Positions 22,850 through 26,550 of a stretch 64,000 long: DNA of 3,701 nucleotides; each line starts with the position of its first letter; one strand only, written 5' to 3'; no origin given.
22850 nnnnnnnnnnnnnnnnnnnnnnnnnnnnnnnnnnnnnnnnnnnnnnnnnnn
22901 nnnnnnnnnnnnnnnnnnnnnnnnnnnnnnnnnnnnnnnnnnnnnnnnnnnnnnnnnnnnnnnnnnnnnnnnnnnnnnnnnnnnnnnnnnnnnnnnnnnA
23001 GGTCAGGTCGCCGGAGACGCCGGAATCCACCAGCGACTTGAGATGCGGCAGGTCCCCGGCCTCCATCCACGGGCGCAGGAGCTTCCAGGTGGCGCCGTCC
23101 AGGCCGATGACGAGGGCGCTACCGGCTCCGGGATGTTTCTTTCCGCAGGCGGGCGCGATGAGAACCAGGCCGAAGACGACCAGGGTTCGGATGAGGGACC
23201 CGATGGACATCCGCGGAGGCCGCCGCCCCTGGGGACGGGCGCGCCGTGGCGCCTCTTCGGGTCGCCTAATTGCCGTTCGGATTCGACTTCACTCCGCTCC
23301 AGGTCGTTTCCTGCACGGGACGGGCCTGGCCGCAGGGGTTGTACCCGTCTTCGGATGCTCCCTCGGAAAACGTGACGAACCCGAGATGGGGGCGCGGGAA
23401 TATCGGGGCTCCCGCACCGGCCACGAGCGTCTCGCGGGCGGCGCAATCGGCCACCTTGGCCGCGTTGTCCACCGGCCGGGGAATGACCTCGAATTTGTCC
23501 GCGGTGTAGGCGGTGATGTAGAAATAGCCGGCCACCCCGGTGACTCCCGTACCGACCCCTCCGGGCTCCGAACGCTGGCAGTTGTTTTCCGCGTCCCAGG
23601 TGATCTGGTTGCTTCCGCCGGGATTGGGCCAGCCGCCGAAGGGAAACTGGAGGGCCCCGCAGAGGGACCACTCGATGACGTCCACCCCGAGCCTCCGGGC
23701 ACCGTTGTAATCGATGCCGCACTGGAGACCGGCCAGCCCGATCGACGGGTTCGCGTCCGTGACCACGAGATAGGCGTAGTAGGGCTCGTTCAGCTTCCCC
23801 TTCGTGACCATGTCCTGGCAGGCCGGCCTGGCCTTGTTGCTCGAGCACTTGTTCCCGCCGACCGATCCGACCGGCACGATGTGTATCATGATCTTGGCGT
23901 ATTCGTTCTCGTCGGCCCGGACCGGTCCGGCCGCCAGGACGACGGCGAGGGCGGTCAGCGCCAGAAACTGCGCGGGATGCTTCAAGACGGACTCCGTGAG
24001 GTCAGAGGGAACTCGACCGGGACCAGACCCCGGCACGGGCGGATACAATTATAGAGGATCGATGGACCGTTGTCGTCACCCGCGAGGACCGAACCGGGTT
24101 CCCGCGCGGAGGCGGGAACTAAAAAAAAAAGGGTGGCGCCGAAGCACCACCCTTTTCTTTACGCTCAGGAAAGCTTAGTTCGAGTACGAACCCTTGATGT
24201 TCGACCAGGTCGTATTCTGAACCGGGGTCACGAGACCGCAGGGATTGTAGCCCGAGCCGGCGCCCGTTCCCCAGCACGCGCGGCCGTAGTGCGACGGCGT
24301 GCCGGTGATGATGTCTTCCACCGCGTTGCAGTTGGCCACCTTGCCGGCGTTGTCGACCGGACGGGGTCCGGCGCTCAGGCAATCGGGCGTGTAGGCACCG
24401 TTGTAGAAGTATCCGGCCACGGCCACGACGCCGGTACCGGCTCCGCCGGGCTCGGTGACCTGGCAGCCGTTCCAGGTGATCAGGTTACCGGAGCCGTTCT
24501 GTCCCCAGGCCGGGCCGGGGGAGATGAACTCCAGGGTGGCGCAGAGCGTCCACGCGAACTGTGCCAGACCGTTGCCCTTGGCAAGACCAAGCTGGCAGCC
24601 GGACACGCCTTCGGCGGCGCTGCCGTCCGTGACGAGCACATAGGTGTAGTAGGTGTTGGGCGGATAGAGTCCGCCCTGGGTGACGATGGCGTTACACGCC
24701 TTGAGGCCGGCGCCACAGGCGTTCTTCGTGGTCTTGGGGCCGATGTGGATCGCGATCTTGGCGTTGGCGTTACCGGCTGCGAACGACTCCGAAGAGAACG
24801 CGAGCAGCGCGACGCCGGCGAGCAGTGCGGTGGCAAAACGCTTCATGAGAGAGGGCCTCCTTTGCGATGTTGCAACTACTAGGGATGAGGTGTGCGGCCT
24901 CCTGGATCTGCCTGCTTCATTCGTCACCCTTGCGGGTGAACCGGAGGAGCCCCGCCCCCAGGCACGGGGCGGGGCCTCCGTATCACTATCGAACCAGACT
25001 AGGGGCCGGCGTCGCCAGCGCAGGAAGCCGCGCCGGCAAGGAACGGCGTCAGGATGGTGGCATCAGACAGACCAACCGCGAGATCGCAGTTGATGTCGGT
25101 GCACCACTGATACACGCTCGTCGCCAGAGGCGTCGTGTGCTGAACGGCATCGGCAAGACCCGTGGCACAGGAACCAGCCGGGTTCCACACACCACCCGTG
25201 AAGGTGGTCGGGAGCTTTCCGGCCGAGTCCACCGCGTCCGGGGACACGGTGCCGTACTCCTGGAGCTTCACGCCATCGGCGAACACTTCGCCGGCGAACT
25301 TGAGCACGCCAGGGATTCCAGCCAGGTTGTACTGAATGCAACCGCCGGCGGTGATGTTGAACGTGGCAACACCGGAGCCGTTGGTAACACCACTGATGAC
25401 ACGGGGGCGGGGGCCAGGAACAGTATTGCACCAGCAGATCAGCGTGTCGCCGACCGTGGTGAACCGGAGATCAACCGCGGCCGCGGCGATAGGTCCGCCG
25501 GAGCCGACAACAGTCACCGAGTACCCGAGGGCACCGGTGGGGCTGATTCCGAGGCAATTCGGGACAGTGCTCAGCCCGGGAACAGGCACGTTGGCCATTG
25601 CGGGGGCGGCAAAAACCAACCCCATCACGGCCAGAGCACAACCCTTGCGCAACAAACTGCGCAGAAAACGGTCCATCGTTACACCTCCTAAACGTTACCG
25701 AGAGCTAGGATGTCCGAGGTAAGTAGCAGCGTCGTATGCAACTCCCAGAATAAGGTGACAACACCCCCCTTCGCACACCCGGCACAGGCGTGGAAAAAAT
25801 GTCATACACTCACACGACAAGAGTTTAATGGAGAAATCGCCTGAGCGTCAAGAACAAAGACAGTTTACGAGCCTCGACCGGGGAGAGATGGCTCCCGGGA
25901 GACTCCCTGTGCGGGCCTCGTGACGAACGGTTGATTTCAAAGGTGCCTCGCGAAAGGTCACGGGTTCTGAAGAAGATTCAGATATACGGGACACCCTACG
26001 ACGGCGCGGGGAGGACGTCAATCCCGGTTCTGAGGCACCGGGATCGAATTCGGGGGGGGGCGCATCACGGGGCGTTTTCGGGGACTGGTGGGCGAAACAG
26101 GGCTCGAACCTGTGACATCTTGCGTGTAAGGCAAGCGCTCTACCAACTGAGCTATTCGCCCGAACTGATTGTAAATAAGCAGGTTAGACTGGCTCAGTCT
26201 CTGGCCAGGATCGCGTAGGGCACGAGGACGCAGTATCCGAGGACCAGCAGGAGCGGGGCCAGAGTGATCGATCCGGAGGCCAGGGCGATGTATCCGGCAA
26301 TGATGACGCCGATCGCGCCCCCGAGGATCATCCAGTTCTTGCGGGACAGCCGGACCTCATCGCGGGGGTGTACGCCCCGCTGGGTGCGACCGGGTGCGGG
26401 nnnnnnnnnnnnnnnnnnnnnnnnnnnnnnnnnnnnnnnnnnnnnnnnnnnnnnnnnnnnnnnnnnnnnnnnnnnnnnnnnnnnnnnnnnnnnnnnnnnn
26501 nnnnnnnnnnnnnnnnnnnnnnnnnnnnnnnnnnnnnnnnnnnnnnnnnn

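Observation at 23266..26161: tRNA-Val-adjacent islet encoding three small secreted Cys-rich proteins (two paralogs) of unknown family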

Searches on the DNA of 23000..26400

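Call 58: search_rna_families(source=window, start=23000, end=26400, threshold=evalue, max_evalue=1)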
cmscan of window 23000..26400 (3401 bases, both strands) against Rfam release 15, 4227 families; matches with E-value up to 1: 8.
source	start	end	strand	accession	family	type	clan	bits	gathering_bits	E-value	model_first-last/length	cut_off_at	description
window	26089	26161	-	RF00005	tRNA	Gene; tRNA;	CL00001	75.1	29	6.8e-16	1-71/71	no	tRNA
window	24124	24191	-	RF02651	SorY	Gene; sRNA;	-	27.3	111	0.01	1-83/83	no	Singlet oxygen resistance RNA Y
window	24122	24215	-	RF02346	ar35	Gene; sRNA;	-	26.4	45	0.031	1-144/144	no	Alphaproteobacterial sRNA ar35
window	24124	24187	-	RF01489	sbrA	Gene; sRNA;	-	23.8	45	0.086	1-71/71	no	Listeria sRNA sbrA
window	24122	24161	-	RF03831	mir-627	Gene; miRNA;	-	22.9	86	0.096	25-64/87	no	mir-627 microRNA precursor family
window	24116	24166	-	RF01249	snR190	Gene; snRNA; snoRNA; CD-box;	CL00044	22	40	0.04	87-136/198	no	Small nucleolar RNA snR190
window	24119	24193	-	RF02056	STnc390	Gene; sRNA;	-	21.7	50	0.19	1-60/60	no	Salmonella sRNA STnc390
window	24116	24181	-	RF00519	suhB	Gene; sRNA;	CL00108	19.9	41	0.68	1-77/77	no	Makes More Granules Regulator RNA (mmgR)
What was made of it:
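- Tried and rejected: Rfam on the locus found only the tRNA and sub-threshold terminator look-alikes (call 58).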

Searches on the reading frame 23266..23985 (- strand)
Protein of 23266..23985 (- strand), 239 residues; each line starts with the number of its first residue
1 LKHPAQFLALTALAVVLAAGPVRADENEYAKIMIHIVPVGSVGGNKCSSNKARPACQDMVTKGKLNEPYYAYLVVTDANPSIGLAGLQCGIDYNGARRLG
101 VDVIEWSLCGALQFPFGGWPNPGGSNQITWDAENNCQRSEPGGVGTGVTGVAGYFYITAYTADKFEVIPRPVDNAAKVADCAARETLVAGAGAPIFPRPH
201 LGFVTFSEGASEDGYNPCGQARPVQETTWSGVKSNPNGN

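Call 5: search_protein_families(library=pfam, proteins=[window:23266-23985:-], max_evalue=1)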
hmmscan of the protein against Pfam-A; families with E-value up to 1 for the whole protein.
window:23266-23985:- (239 aa): 0 families
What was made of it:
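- On Dockerin (PF00404): C itself gives no hit (call 5).
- Closest known: T9SS cargo proteins with a C-terminal sorting domain. Different: A, B and C have no such domain (call 5).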

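Call 6: search_protein_families(library=ncbifam, proteins=[window:23266-23985:-], max_evalue=1)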
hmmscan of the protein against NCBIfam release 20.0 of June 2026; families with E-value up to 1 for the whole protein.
window:23266-23985:- (239 aa): 0 families

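Call 92: search_protein_families(library=padloc, proteins=[window:23266-23985:-], max_evalue=0.1)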
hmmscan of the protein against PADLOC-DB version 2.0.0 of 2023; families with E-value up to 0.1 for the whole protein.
window:23266-23985:- (239 aa): 0 families

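Call 93: search_protein_families(library=phrogs, proteins=[window:23266-23985:-], max_evalue=0.1)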
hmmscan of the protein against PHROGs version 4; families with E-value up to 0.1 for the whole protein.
window:23266-23985:- (239 aa): 0 families
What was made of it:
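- There are no PADLOC or PHROGs hits (calls 92, 93).
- Tried and rejected: Pfam, NCBIfam, PADLOC and PHROGs scans of A, B and C gave nothing (calls 5, 6, 92, 93).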
